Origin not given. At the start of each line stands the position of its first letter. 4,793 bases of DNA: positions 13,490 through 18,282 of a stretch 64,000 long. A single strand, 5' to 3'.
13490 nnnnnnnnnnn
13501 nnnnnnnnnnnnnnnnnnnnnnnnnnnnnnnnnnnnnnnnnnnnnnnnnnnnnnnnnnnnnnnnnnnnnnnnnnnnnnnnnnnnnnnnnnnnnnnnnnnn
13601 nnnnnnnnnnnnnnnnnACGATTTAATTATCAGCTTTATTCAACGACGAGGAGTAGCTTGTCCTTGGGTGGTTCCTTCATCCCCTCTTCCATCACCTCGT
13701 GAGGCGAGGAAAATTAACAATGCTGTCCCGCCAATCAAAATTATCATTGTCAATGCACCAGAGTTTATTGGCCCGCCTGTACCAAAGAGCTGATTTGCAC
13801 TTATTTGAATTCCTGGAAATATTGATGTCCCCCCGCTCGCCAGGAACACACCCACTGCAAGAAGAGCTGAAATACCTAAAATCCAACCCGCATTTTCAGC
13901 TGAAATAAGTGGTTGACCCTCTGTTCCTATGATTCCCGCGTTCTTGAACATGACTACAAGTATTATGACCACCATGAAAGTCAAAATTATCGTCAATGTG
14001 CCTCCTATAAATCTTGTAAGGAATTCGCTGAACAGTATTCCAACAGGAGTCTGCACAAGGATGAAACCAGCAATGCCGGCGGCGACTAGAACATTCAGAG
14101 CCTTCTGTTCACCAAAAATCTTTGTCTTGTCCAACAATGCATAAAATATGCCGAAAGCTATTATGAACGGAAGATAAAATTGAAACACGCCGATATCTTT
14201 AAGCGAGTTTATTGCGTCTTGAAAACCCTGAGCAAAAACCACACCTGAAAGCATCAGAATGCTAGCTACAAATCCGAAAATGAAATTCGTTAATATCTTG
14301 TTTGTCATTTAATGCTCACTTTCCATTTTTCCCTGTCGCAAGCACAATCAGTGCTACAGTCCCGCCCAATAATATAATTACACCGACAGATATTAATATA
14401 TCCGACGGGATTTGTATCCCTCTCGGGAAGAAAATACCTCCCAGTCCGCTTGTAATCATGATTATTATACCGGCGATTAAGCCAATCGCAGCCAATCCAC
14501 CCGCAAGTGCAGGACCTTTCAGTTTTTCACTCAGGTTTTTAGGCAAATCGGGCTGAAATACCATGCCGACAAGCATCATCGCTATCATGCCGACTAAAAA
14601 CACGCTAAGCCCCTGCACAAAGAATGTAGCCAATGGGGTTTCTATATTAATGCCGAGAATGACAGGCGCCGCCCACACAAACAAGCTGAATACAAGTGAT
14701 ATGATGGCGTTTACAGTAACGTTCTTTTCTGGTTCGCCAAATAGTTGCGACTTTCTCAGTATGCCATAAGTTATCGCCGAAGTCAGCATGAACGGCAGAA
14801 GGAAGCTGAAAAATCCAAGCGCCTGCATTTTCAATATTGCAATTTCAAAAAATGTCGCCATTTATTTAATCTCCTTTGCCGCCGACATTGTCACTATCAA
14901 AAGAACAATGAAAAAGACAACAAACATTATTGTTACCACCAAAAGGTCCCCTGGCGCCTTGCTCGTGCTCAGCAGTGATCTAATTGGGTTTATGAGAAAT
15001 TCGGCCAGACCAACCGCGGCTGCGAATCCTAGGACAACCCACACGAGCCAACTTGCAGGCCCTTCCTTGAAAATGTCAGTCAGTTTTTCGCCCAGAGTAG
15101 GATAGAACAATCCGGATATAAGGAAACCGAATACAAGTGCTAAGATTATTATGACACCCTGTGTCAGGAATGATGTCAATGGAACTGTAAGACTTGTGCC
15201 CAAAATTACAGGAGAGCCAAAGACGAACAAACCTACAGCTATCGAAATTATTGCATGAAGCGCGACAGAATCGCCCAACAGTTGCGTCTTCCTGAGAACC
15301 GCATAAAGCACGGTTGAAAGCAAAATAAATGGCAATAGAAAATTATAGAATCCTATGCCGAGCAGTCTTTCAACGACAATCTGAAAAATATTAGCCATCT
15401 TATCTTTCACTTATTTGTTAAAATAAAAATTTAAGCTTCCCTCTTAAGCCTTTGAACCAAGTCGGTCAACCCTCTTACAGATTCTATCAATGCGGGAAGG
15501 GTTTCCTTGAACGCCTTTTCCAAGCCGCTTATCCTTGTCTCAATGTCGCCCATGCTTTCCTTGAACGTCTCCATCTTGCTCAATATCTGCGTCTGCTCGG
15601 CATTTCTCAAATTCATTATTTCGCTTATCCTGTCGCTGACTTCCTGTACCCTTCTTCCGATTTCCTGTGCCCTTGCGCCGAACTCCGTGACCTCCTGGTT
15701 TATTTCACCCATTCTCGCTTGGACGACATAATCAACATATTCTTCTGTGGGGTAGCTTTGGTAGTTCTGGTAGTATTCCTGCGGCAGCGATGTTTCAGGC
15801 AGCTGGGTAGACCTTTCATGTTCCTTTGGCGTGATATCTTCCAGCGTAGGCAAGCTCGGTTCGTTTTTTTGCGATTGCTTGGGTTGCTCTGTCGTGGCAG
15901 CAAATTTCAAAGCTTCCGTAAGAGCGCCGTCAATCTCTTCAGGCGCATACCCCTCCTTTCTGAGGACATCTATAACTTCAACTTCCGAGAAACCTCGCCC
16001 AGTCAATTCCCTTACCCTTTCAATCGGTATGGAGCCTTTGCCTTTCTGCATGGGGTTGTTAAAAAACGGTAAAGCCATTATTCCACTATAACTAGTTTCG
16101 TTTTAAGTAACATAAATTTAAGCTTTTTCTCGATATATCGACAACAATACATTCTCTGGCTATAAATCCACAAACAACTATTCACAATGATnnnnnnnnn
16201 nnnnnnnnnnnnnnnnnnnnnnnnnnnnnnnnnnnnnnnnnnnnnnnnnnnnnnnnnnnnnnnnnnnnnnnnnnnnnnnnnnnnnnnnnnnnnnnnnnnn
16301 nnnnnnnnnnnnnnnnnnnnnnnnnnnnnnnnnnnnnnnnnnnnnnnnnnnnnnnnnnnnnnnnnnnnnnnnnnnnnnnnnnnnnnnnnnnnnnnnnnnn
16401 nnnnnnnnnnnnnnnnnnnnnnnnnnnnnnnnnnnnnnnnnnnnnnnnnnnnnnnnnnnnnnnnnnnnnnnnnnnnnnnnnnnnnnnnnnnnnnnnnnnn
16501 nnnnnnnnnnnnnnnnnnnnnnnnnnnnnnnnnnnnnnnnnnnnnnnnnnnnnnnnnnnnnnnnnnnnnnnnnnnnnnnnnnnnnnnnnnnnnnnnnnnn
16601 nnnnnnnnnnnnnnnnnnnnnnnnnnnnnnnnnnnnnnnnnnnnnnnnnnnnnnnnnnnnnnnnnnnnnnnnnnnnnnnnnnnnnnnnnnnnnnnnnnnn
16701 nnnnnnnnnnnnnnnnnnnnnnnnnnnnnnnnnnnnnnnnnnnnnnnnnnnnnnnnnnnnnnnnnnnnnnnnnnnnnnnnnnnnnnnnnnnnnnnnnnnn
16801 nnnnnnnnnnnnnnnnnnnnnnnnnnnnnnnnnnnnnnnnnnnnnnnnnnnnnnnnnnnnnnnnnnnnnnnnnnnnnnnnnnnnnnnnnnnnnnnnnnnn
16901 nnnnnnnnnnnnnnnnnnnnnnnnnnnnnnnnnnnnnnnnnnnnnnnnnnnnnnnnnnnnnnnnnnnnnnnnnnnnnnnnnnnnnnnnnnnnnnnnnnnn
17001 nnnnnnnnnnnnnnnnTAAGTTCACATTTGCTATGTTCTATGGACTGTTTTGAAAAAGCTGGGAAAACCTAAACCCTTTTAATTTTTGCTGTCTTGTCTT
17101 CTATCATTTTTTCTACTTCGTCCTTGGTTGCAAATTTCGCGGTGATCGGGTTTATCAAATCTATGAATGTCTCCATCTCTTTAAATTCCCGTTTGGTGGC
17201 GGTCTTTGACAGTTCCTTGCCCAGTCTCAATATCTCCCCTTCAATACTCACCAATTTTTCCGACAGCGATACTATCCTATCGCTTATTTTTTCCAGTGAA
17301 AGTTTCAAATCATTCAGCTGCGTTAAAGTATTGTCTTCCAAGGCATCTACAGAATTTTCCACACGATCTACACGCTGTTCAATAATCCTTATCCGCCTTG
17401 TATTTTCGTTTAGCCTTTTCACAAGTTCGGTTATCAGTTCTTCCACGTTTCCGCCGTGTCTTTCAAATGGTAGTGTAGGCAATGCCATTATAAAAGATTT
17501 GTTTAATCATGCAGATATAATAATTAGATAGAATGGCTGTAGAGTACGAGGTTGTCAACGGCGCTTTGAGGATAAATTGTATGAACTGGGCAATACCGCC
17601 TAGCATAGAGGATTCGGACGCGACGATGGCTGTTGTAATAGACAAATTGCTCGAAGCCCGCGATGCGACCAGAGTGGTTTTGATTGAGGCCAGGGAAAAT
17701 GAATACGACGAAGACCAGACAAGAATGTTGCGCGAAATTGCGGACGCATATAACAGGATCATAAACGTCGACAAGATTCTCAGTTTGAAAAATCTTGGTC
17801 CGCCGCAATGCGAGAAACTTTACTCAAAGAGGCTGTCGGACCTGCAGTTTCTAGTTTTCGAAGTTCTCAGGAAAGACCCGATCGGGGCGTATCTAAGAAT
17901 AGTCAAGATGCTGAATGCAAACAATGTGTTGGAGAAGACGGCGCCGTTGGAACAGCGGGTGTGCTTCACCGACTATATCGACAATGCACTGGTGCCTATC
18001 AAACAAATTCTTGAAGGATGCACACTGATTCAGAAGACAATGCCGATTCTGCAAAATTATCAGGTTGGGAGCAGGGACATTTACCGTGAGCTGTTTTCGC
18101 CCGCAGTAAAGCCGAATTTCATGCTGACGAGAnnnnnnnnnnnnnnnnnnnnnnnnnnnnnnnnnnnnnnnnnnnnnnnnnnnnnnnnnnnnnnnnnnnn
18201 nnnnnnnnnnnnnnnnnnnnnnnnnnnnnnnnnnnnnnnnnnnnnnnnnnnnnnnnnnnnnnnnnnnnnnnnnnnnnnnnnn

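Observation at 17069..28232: Type IV pilus-like surface-structure locus with an unusually large complement of class III-signal-peptide proteins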

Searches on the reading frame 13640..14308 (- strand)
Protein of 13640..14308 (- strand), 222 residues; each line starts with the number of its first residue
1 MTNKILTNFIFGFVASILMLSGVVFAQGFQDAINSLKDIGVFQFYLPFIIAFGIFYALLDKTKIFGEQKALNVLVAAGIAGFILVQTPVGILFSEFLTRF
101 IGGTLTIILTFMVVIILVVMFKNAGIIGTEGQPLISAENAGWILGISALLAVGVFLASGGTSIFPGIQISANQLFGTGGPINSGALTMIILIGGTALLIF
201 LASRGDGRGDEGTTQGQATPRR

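Call 14: search_protein_families(library=pfam, proteins=[window:13640-14308:-], max_evalue=0.01)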
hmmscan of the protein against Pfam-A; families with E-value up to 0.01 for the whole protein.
window:13640-14308:- (222 aa): 0 families

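Call 62: search_protein_families(library=ncbifam, proteins=[window:13640-14308:-], max_evalue=1)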
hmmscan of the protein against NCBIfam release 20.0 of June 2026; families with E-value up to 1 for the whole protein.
window:13640-14308:- (222 aa): 0 families

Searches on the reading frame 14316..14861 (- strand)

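Call 62: search_protein_families(library=ncbifam, proteins=[window:14316-14861:-], max_evalue=1)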
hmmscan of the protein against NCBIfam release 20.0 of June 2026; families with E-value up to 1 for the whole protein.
window:14316-14861:- (181 aa): 1 family
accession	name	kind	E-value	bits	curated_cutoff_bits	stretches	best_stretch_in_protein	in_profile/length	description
NF038300.1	EPS_HpsL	equivalog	0.2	10.2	640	1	12-177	85-243/534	hormogonium polysaccharide biosynthesis protein HpsL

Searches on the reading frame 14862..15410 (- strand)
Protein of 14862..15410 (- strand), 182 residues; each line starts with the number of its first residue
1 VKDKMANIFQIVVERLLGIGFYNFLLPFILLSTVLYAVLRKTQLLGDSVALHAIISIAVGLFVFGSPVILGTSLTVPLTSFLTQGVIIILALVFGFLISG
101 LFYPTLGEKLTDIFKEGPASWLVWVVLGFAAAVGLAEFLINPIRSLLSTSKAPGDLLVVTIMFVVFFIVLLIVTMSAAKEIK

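Call 4: search_protein_families(library=pfam, proteins=[window:14862-15410:-], max_evalue=0.1)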
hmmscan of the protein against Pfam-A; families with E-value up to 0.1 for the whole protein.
window:14862-15410:- (182 aa): 0 families

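Call 62: search_protein_families(library=ncbifam, proteins=[window:14862-15410:-], max_evalue=1)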
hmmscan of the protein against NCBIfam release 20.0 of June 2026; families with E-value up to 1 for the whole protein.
window:14862-15410:- (182 aa): 2 families
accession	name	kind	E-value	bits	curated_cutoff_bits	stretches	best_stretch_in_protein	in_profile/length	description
NF007849.0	PRK10558.1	equivalog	0.002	17.6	393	1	11-29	82-100/256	2-dehydro-3-deoxyglucarate aldolase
TIGR03239.1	GarL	equivalog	0.0041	16.7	406.75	1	11-29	75-93/249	2-dehydro-3-deoxyglucarate aldolase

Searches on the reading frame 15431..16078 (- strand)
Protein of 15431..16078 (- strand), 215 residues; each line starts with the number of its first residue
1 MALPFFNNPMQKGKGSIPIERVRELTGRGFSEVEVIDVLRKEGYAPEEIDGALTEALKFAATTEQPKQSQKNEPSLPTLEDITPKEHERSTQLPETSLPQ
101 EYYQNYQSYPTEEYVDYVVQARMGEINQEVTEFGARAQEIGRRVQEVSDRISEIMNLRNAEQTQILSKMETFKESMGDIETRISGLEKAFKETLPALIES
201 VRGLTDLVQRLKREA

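Call 4: search_protein_families(library=pfam, proteins=[window:15431-16078:-], max_evalue=0.1)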
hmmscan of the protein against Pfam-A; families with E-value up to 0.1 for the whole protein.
window:15431-16078:- (215 aa): 10 families
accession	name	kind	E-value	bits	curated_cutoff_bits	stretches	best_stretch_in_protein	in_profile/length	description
PF10372.14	CdaS_N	-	0.00067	20.2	27.2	1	139-184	13-58/69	Diadenylate cyclase CdaS, N-terminal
PF04740.18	LXG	-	0.00096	19.5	26.5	1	116-212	93-190/202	LXG domain of WXG superfamily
PF05377.16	FlaC_arch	-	0.0016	19.3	27.8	0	121-157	7-43/55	Flagella accessory protein C (FlaC)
PF23991.1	DUF7310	-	0.0027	18.6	40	0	163-213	19-68/83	Coiled-coil region of unknown function (DUF7310)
PF02646.22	RmuC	-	0.0047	16.5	26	1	119-174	231-283/291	RmuC family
PF21982.2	RecX_HTH1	-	0.0074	16.7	26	1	25-54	9-38/40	RecX, first three-helix domain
PF02403.27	Seryl_tRNA_N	-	0.0087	16.7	28.2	1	122-197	30-104/108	Seryl-tRNA synthetase N-terminal domain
PF24583.1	DUF7610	-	0.022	15.4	27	1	120-192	2-74/79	Domain of unknown function (DUF7610)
PF16740.10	SKA2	-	0.03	14.6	30.1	0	119-163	43-86/110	Spindle and kinetochore-associated protein 2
PF07889.17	DUF1664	-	0.072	13.6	34.6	0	132-191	56-118/124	Protein of unknown function (DUF1664)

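Call 62: search_protein_families(library=ncbifam, proteins=[window:15431-16078:-], max_evalue=1)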
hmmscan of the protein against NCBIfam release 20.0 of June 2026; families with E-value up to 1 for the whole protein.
window:15431-16078:- (215 aa): 9 families
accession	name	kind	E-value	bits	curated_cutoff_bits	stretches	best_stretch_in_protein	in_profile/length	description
NF047515.1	SpiroCoCo_C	equivalog_domain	6.3e-05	22.3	125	1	122-189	167-233/313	SpiroCoCo family coiled-coil protein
NF041034.1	Rad50_Sulf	equivalog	0.0016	16.4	1000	1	125-192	444-511/872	DNA double-strand break repair ATPase Rad50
NF045487.1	ASRP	equivalog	0.0028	16.3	300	1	121-200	408-486/593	archaea-specific SMC-related protein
NF053525.1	thylo_ssr2422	subfamily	0.013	16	38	0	161-193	10-42/77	ssr2422 family thylakoid membrane protein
NF002244.0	PRK01156.1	equivalog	0.014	13.5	847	1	135-189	377-724/895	DNA double-strand break repair ATPase Rad50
NF002446.0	PRK01611.3-3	equivalog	0.042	12.1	399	1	126-209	209-290/636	arginine--tRNA ligase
NF001057.0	PRK00117.3-3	equivalog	0.043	13.9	146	1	23-57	11-45/151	recombination regulator RecX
TIGR00249.1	sixA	equivalog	0.058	13.2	74.5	1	19-88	17-84/154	phosphohistidine phosphatase SixA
TIGR04527.1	mycoplas_twoTM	subfamily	0.12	12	125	1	130-201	49-143/248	MG_279/MG_280 family protein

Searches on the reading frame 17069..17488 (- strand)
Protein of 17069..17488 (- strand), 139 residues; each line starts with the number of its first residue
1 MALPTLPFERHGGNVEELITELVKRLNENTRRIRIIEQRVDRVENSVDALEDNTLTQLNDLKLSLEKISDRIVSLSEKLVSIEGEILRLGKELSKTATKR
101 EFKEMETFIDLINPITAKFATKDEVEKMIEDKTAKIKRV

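Call 3: search_protein_families(library=pfam, proteins=[window:17069-17488:-], max_evalue=0.1)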
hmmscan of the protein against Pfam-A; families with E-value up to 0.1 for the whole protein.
window:17069-17488:- (139 aa): 12 families
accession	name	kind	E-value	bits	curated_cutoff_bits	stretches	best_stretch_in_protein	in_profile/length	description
PF23991.1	DUF7310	-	0.0035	18.2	40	0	20-51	26-57/83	Coiled-coil region of unknown function (DUF7310)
PF25541.1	TBCA_PH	-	0.0062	16.7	27.8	1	21-109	16-101/139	PH domain-containing proteins, TBCA domain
PF20667.3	Sec10_N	-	0.0071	16.9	27.4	1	36-102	22-88/118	Exocyst complex component Sec10, N-terminal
PF24627.1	PUMA_CC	-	0.0094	16.4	30.1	0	14-54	26-66/74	PUMA coiled-coil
PF24164.1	TMP_N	-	0.014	16.3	27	1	38-107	16-81/82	Tape measure protein N-terminal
PF10779.14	XhlA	-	0.017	15.7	34.7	1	36-85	2-47/67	Haemolysin XhlA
PF05531.17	NPV_P10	-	0.021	15.8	29.8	1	33-83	13-62/75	Nucleopolyhedrovirus P10 protein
PF01496.24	V_ATPase_I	-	0.033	12.6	30.7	1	21-112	27-119/815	V-type ATPase 116kDa subunit family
PF10805.13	DUF2730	-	0.034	14.7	24.9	1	31-83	40-90/102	Protein of unknown function (DUF2730)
PF17072.10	Spike_torovirin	-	0.074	11.5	35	1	31-78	891-938/1272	Torovirinae spike glycoprotein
PF10046.14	BLOC1_2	-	0.084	13.7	33.4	0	21-52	55-86/96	Biogenesis of lysosome-related organelles complex-1 subunit 2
PF21769.2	vRNAP_dom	-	0.1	13.4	27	0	14-49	108-143/145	Virion DNA-directed RNA polymerase domain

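Call 62: search_protein_families(library=ncbifam, proteins=[window:17069-17488:-], max_evalue=1)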
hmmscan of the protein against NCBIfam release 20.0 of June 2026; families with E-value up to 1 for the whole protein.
window:17069-17488:- (139 aa): 9 families
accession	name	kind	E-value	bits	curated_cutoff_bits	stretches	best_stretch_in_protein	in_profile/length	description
NF045487.1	ASRP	equivalog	8.1e-06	24.7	300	1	14-110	366-460/593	archaea-specific SMC-related protein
NF053852.1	vesicle_Bd0635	exception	0.0007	19.3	250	1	22-100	47-125/223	CpoB-like predatory vesicle lipoprotein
NF047515.1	SpiroCoCo_C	equivalog_domain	0.001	18.3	125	1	16-92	75-150/313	SpiroCoCo family coiled-coil protein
TIGR04211.1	SH3_and_anchor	equivalog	0.014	15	65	1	16-104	65-152/198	TIGR04211 family SH3 domain-containing protein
NF033885.1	conj_TraP_IncI1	equivalog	0.015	15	135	1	35-101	79-145/217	conjugal transfer protein TraP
TIGR04527.1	mycoplas_twoTM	subfamily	0.017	14.8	125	1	16-128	74-182/248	MG_279/MG_280 family protein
NF047842.1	station_TF_SrsR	equivalog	0.069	12.4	425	1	42-130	124-208/294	LysR family transcriptional regulator SrsR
NF045650.1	CD1247_Nterm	equivalog_domain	0.48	11.1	30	0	16-53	24-61/70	CD1247 N-terminal domain-containing protein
NF053525.1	thylo_ssr2422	subfamily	0.77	10.2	38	0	64-99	10-45/77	ssr2422 family thylakoid membrane protein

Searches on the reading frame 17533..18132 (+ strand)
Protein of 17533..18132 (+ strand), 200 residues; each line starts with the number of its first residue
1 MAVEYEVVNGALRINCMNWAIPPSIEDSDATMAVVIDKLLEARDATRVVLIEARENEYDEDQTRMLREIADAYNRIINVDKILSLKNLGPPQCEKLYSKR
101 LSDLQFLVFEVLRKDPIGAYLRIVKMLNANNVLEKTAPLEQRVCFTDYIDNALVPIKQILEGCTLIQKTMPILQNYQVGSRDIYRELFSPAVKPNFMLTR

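Call 63: search_protein_representatives(protein=window:17533-18132:+)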
Query: 200 residues. Proteins with E-value up to 0.001 (for the whole library): 228; up to 1e-10: 130; up to 1e-30: 9. The best 150 are listed.
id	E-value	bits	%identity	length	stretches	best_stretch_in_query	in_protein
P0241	2.5e-68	246.1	58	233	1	1-200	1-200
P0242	2.3e-59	216.9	57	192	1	1-183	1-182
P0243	2.3e-45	171.2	49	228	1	23-200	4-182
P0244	6.5e-42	160.0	60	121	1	1-121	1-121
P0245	7.0e-41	156.6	51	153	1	1-150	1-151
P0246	1.2e-40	155.9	52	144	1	3-139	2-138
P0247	2.4e-40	154.9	41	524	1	1-200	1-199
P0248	7.3e-35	137.0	41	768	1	10-200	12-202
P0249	7.1e-31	124.0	40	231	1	4-200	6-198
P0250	2.4e-30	122.3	37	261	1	5-200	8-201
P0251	3.0e-30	122.0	36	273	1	7-200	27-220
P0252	3.6e-30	121.7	38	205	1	32-199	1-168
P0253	5.2e-30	121.2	36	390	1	4-200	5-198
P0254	1.9e-29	119.3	37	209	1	10-199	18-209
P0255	1.3e-27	113.4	34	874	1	10-200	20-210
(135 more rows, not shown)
